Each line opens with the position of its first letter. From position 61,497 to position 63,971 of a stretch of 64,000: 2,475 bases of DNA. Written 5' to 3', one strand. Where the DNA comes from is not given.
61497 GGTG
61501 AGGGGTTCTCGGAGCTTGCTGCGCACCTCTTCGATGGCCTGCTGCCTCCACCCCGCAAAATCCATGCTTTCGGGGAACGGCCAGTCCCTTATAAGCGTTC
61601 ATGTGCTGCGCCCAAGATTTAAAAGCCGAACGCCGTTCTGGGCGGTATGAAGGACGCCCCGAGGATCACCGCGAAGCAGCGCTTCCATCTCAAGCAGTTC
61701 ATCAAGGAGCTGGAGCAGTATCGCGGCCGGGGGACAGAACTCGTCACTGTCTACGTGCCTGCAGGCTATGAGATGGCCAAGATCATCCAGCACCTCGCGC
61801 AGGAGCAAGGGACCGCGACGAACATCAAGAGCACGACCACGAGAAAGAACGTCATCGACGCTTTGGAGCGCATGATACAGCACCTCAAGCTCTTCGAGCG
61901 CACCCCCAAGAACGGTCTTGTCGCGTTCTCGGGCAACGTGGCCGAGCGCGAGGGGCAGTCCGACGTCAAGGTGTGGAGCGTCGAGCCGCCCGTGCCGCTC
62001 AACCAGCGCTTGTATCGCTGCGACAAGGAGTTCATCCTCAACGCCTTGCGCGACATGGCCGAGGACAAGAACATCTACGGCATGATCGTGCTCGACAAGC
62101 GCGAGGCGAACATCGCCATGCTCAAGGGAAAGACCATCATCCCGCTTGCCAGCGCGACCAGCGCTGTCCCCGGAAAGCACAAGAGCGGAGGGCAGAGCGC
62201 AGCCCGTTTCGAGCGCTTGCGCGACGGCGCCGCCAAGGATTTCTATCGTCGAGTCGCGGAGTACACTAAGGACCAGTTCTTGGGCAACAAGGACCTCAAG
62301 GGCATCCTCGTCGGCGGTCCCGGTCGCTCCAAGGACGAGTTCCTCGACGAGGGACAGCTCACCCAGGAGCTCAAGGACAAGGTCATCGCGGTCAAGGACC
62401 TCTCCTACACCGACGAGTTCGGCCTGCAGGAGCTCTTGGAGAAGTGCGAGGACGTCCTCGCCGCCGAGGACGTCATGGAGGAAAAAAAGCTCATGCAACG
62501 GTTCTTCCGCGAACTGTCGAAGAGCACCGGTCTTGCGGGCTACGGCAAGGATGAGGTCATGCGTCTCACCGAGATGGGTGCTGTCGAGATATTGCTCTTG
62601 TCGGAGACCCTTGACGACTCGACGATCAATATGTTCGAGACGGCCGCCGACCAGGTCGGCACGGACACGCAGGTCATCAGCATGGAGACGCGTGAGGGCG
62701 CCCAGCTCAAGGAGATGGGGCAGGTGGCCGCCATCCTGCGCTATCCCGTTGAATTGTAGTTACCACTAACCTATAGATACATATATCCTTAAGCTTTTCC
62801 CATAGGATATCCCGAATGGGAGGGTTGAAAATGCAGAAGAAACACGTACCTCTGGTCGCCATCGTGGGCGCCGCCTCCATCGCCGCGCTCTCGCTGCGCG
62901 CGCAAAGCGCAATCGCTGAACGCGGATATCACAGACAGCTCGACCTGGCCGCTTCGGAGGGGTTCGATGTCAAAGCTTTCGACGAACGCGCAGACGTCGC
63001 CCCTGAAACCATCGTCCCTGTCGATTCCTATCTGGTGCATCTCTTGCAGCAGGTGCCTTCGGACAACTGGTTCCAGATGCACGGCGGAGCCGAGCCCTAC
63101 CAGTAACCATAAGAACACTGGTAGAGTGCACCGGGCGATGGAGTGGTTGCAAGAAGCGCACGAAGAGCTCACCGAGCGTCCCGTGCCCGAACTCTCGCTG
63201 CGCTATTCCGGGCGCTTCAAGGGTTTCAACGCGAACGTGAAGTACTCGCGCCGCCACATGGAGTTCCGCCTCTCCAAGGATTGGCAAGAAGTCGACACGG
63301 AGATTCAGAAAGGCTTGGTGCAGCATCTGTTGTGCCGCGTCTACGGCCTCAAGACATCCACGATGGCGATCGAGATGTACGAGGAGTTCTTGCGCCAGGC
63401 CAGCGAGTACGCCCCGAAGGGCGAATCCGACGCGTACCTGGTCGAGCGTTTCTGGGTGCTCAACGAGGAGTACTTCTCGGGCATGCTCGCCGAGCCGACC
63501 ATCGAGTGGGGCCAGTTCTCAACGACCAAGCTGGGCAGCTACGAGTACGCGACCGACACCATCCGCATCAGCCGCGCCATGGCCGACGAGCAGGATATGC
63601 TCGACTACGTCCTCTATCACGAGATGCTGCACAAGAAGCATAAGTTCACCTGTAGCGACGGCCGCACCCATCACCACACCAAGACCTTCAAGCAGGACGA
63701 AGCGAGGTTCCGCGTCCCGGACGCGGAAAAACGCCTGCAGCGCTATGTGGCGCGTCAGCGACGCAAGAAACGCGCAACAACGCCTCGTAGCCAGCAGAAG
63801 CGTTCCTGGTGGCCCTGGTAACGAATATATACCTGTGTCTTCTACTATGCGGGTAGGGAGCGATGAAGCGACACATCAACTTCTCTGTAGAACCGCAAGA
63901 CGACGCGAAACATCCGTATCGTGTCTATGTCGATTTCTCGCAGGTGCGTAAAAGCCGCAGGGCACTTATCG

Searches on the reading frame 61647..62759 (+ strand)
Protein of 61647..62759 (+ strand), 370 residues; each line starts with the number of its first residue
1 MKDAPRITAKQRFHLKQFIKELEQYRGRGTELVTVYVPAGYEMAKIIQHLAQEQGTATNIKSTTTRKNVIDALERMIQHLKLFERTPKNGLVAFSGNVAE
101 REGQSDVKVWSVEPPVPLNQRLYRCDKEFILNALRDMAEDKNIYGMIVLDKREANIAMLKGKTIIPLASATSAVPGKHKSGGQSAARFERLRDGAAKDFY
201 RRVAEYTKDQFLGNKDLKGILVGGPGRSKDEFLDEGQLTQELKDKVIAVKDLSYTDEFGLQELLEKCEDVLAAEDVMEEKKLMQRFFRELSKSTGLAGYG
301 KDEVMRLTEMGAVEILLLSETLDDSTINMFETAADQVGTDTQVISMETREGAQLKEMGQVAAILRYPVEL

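Call 31: search_protein_families(library=pfam, max_evalue=0.001, proteins=[window:61647-62759:+])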
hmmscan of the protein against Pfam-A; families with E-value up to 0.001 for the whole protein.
window:61647-62759:+ (370 aa): 5 families
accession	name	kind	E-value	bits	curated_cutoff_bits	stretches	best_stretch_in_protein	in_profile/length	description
PF03464.20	eRF1_2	-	7.2e-40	136.8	27.1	1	144-272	2-132/133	eRF1 domain 2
PF03465.20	eRF1_3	-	8.1e-22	78.2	25.8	1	276-368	1-106/106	eRF1 domain 3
PF03463.20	eRF1_1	-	2.3e-15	57.1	23.8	1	19-137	4-122/123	eRF1 domain 1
PF18859.6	acVLRF1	-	1.4e-12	48.4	27.1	1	147-251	5-108/130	Actinobacteria/chloroflexi VLRF1 release factor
PF18854.6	baeRF_family10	-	6.2e-12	46.4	27.1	1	133-266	5-137/143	Bacterial archaeo-eukaryotic release factor family 10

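Call 67: find_encoding_contigs(protein=window:61647-62759:+, flank=10000, max_places=5)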
Protein window:61647-62759:+ (370 aa): 1 contig read that carries it; 1 place shown.
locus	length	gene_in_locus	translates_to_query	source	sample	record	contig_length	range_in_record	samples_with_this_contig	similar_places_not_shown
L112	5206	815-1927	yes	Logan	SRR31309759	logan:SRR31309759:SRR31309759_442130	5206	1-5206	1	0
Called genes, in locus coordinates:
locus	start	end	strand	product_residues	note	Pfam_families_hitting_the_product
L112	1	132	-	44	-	?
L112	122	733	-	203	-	PF01798:Nop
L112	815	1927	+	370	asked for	PF03463:eRF1_1, PF18854:baeRF_family10, PF03464:eRF1_2, PF18859:acVLRF1, PF03465:eRF1_3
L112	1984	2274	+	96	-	-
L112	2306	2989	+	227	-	PF10263:SprT-like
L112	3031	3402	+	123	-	-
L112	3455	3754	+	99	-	-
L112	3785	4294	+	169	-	-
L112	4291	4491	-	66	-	-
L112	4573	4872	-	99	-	-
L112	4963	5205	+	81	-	?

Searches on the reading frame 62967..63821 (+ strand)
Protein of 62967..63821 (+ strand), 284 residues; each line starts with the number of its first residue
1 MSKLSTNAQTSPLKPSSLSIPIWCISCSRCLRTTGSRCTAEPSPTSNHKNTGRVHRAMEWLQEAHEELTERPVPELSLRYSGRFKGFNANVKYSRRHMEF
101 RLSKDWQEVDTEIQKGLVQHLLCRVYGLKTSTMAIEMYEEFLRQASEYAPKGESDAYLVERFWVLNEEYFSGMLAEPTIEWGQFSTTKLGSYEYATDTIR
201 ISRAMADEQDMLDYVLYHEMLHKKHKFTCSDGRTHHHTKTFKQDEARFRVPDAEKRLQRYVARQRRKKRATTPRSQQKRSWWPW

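Call 31: search_protein_families(library=pfam, max_evalue=0.001, proteins=[window:62967-63821:+])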
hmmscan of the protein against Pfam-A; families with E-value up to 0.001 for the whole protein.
window:62967-63821:+ (284 aa): 1 family
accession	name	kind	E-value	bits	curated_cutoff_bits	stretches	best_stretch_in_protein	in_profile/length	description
PF10263.15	SprT-like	-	1.4e-10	41.4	25.6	1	162-243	5-90/108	SprT-like family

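Call 66: find_encoding_contigs(protein=window:62967-63821:+, flank=10000, max_places=5)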
Protein window:62967-63821:+ (284 aa): no gene with exactly this product is on record in the collection.
